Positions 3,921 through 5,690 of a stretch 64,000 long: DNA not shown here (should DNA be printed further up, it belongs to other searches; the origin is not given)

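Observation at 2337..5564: Plasmid-type partition and iteron/Rep replication module in a tailed phage: a likely phage-plasmid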

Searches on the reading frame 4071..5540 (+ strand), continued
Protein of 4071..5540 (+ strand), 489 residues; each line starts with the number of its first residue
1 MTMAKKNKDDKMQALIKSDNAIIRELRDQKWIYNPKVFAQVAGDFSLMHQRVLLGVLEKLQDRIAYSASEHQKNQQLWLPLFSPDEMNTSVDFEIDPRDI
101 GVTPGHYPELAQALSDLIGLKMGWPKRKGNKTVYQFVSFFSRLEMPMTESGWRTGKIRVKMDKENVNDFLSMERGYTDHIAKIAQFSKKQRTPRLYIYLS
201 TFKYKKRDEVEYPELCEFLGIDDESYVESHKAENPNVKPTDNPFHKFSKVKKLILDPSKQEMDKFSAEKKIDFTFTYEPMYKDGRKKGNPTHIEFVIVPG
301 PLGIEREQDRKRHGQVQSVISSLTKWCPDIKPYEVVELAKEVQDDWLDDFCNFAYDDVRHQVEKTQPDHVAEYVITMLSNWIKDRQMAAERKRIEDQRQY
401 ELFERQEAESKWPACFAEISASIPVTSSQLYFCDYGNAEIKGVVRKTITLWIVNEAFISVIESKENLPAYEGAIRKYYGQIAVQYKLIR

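Call 28: find_related_loci(query=A1, collection=genome_contigs, flank=10000)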
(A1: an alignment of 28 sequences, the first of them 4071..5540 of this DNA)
Query A1 (489 aa) in genome_contigs; peptide patterns used: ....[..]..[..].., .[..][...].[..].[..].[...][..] (x = any residue, [..] = any of these).
80 stretches matched a pattern; 51 encode a relative of the query (tblastn E <= 1e-3); 51 distinct loci.
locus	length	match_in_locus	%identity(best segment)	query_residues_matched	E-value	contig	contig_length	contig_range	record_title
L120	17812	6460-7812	59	3-457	1e-180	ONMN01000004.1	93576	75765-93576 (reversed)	uncultured Prevotellaceae bacterium isolate RUG443 genome assembly, contig: scaffold_76, whole genome shotgun sequence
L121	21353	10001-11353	59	3-457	2e-180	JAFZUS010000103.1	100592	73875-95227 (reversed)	MAG: Prevotella sp. isolate RGIG8115 Water_buffalos_Rumen-3__c774566, whole genome shotgun sequence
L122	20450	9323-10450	44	29-419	2e-105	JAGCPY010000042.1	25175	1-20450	MAG: Bacteroidaceae bacterium isolate RGIG10016 Yak_Reticulum-5__c455150, whole genome shotgun sequence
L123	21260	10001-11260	40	1-423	4e-103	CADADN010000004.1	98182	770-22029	MAG: uncultured Prevotellaceae bacterium isolate RUG13201 genome assembly, contig: RUG13201_asm_4, whole genome shotgun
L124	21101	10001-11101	39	11-381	1e-86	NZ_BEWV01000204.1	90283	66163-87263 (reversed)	Prevotella sp. MGM1 Contig204, whole genome shotgun sequence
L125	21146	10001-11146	32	2-390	6e-52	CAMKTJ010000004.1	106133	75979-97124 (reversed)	MAG: uncultured Prevotellaceae bacterium isolate SRR12081302_bin.49_metaWRAP_v1.3_MAG genome assembly, contig: ERZ122897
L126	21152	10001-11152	32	2-392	1e-51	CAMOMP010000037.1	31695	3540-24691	MAG: uncultured Prevotellaceae bacterium isolate SRR873608_bin.136_metaWRAP_v1.3_MAG genome assembly, contig: NODE_3507_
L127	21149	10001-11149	31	3-392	1e-50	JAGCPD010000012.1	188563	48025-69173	MAG: Bacteroidaceae bacterium isolate RGIG9995 Yak_Reticulum-4__c63, whole genome shotgun sequence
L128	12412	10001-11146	31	2-390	8e-51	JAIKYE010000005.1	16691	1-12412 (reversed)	MAG: Bacteroidaceae bacterium isolate RUI473 k141_568110_flag=0_multi=34.9795_len=16691, whole genome shotgun sequence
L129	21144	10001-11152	31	2-392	2e-50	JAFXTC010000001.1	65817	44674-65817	MAG: Bacteroidaceae bacterium isolate RGIG6721 Sheep_Rumen-2__c77, whole genome shotgun sequence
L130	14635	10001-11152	31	2-392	3e-50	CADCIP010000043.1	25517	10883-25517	MAG: uncultured Bacteroidales bacterium isolate RUG14681 genome assembly, contig: RUG14681_asm_43, whole genome shotgun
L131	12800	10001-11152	32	2-392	4e-50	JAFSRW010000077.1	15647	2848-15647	MAG: Bacteroidaceae bacterium isolate RGIG3417 Goat_Reticulum.Co__c1633710, whole genome shotgun sequence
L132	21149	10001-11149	32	3-392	2e-49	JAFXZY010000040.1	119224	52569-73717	MAG: Bacteroidaceae bacterium isolate RGIG6899 Sheep_Rumen-5__c544930, whole genome shotgun sequence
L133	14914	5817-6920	30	11-383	5e-49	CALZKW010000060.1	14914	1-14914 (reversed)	MAG: uncultured Prevotellaceae bacterium isolate SRR3178347_bin.10_metaWRAP_v1.3_MAG genome assembly, contig: ERZ8974935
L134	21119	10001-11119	30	16-383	2e-48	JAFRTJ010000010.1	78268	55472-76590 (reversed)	MAG: Bacteroidaceae bacterium isolate RGIG2783 Goat_Omasum-6__c301, whole genome shotgun sequence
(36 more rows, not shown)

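Call 32: predict_structure(alignment_id=A1)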
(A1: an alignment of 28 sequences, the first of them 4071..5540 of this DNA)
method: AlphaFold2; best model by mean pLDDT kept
length: 489 residues; sequences in the alignment: 28
mean_pLDDT: 79.1   pTM: 0.49
mean pLDDT of the five models: 79.1, 77.3, 77.2, 77.1, 75.8
residues with pLDDT >= 90: 157; 70-90: 218; 50-70: 78; < 50: 36
segments of 3 or more residues with pLDDT < 50: 1-9, 38-43, 174-190
pLDDT, mean of each block of 10 residues (from residue 1): 39 56 64 51 56 71 70 65 79 82 80 80 65 69 81 78 74 45 35 68 84 83 80 84 85 85 74 87 86 92 76 87 91 90 91 90 93 95 93 92 93 95 90 93 93 89 91 94 90
secondary structure, 60 per line:
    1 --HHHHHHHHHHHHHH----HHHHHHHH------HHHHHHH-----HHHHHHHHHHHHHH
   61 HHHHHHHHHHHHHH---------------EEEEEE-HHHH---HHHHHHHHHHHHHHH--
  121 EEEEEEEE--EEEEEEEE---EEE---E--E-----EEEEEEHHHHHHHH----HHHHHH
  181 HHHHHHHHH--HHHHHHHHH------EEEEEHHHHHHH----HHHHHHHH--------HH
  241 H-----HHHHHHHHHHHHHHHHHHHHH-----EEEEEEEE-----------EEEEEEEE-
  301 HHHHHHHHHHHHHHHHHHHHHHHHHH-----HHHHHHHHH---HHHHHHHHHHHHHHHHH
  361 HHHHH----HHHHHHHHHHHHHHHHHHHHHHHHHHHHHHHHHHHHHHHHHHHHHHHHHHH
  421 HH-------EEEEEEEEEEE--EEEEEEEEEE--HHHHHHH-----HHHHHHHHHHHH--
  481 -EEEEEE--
elements in order: H3-16 H21-28 H35-41 H47-74 E90-95 H97-100 H104-118 E121-128 E131-138 E142-144 E157-162 H163-170 H175-189 H192-200 E207-211 H212-218 H223-230 H247-267 E273-280 E292-299 H301-326 H332-340 H344-365 H370-422 E430-440 E443-452 H455-461 H467-478 E482-487

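Call 36: fold_search(model_id=the predicted structure, library=pdb)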
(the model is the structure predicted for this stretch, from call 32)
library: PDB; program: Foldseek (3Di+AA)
matches with E <= 10: 499; with E <= 0.001: 0
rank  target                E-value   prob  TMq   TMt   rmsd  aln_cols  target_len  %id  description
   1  6h24_A                1.6e-02  1.00  0.18  0.57   7.9       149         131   11  X-Ray Crystal Structure of the MSBI1.176 WH1 Domain, a Replication Protein Isolated from a Multiple Sclerosis Patient (released 2019-05-15)
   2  6h24_B                1.7e-02  1.00  0.18  0.59   5.8       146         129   10  X-Ray Crystal Structure of the MSBI1.176 WH1 Domain, a Replication Protein Isolated from a Multiple Sclerosis Patient (released 2019-05-15)
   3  9qq6_A                2.8e-02  0.12  0.09  0.09  36.3       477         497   10  Structure of the Azotobacter vinelandii NifL-NifA complex (released 2025-06-18)
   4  9a5d_A                1.3e-01  0.08  0.10  0.09  56.5       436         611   10  Integrative model of WALK-YYCH by crosslinking MS and deep learning (released 2024-09-18)
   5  8j7w_B                2.2e-01  0.47  0.13  0.19  13.3       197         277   12  Cryo-EM structure of hZnT7-Fab complex in zinc state 2, determined in heterogeneous conformations- one subunit in an i (released 2023-09-20)
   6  7r7g_A                2.7e-01  0.92  0.11  0.10   4.8        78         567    9  Synechococcus Olefin Synthase FAAL domain A229I/R336A in complex with palmitoyl adenylate and pyrophosphate (released 2022-07-06)
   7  8csp_a                2.7e-01  0.89  0.11  0.19   6.1        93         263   12  Human mitochondrial small subunit assembly intermediate (State A) (released 2022-12-14)
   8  4i5s_B                3.0e-01  0.06  0.08  0.09  25.9       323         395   11  Structure and function of sensor histidine kinase (released 2013-03-27)
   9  8hd4                  3.2e-01  0.82  0.10  0.09   5.1        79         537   15  Full-length crystal structure of mycobacterium tuberculosis FadD23 in complex with AMPC16 (released 2023-02-15)
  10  7d58_O                3.2e-01  0.06  0.09  0.09  19.9       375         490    9  cryo-EM structure of human RNA polymerase III in elongating state (released 2021-02-17)
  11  4noz_A                3.5e-01  0.82  0.13  0.33   6.0        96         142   12  Crystal Structure of an Organic Hydroperoxide Resistance Protein from Burkholderia cenocepacia (released 2013-12-04)
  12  9jxc_B                3.7e-01  0.82  0.12  0.32   5.9        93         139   19  Crystal Structure of AbOhr-R15C (released 2024-11-06)
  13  8hdf                  4.1e-01  0.80  0.10  0.10   5.0        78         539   14  Full length crystal structure of mycobacterium tuberculosis FadD23 in complex with ANP and PLM (released 2023-02-15)
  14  1zb9_B                4.1e-01  0.63  0.12  0.31   5.8       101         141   16  Crystal structure of Xylella fastidiosa organic peroxide resistance protein (released 2006-04-25)
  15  1zb9_A                4.1e-01  0.63  0.12  0.31   5.8       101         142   16  Crystal structure of Xylella fastidiosa organic peroxide resistance protein (released 2006-04-25)
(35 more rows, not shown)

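Call 61: get_annotated_region(hit=H1, flank=12000)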
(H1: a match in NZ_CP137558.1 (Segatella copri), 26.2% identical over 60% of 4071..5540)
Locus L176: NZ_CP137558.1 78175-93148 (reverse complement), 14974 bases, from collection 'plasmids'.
description: Segatella copri strain HDE06 plasmid unnamed, complete sequence
organism: Segatella copri (NCBI taxid 165179)
taxonomy: Bacteria; Bacteroidota; Bacteroidia; Bacteroidales; Prevotellaceae; Segatella; Segatella copri
host: -; source: Homo sapiens; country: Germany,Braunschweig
typing (MOB-suite, as given by PLSDB): non-mobilizable
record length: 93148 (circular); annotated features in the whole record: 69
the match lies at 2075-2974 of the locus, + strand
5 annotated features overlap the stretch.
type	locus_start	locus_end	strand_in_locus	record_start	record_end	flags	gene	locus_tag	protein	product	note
CDS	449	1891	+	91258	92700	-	-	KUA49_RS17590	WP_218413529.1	alanine/glycine:cation symporter family protein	GO:0006865 - amino acid transport [Evidence IEA]; GO:0006814 - sodium ion transport [Evidence IEA]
CDS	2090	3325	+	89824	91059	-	-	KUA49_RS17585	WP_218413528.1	replication initiation protein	GO:0006270 - DNA replication initiation [Evidence IEA]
CDS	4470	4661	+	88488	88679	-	-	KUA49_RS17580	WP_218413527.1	hypothetical protein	-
CDS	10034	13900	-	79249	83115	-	-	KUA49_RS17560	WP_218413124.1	ATP-binding protein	-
CDS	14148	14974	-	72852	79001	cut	-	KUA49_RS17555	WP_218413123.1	chitobiase/beta-hexosaminidase C-terminal domain-containing protein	-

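Call 62: search_solved_structures(query=P0029, max_evalue=1, show_alignments=1)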
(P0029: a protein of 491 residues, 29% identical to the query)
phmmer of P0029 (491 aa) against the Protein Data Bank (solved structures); distinct sequences matched with E-value up to 1: 2.
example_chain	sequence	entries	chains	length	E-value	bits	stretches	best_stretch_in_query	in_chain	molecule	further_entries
4tps_B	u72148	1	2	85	0.041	15.9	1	429-489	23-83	Chromosomal replication initiator protein DnaA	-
9jux_A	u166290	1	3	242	0.51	12.3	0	162-198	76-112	Carboxylesterase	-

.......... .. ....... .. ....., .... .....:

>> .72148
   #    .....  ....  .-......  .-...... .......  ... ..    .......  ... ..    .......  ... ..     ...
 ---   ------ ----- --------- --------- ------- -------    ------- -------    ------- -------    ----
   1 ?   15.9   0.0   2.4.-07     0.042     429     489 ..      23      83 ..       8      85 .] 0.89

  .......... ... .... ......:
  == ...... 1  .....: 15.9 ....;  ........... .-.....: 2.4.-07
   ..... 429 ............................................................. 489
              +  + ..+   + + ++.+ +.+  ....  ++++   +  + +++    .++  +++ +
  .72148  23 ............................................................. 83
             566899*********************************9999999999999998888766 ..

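Call 92: search_protein_families(library=ncbifam, proteins=[window:4071-5540:+], max_evalue=0.01)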
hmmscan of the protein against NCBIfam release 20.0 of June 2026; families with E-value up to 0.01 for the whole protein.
window:4071-5540:+ (489 aa): 0 families

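Call 99: find_encoding_contigs(protein=P0024, flank=10000, max_places=3)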
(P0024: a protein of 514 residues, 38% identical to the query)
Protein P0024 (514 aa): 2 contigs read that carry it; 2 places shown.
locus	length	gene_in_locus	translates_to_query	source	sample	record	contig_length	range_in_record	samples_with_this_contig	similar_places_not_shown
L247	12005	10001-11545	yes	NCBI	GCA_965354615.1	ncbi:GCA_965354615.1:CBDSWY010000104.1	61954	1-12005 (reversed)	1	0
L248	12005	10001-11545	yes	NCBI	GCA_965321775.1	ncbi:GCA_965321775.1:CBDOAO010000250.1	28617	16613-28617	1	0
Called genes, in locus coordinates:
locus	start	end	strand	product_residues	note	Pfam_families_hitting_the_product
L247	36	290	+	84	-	PF01624:MutS_I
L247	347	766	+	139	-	PF18824:LPD11 (weak)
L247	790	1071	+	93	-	-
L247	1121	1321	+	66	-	-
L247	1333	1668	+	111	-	PF11171:DUF2958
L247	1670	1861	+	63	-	-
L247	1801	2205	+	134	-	-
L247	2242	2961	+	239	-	-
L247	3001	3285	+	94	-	-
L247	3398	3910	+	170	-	-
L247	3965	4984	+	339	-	-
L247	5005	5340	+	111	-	-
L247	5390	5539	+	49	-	-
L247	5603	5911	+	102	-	-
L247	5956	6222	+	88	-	-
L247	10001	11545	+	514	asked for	-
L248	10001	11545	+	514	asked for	-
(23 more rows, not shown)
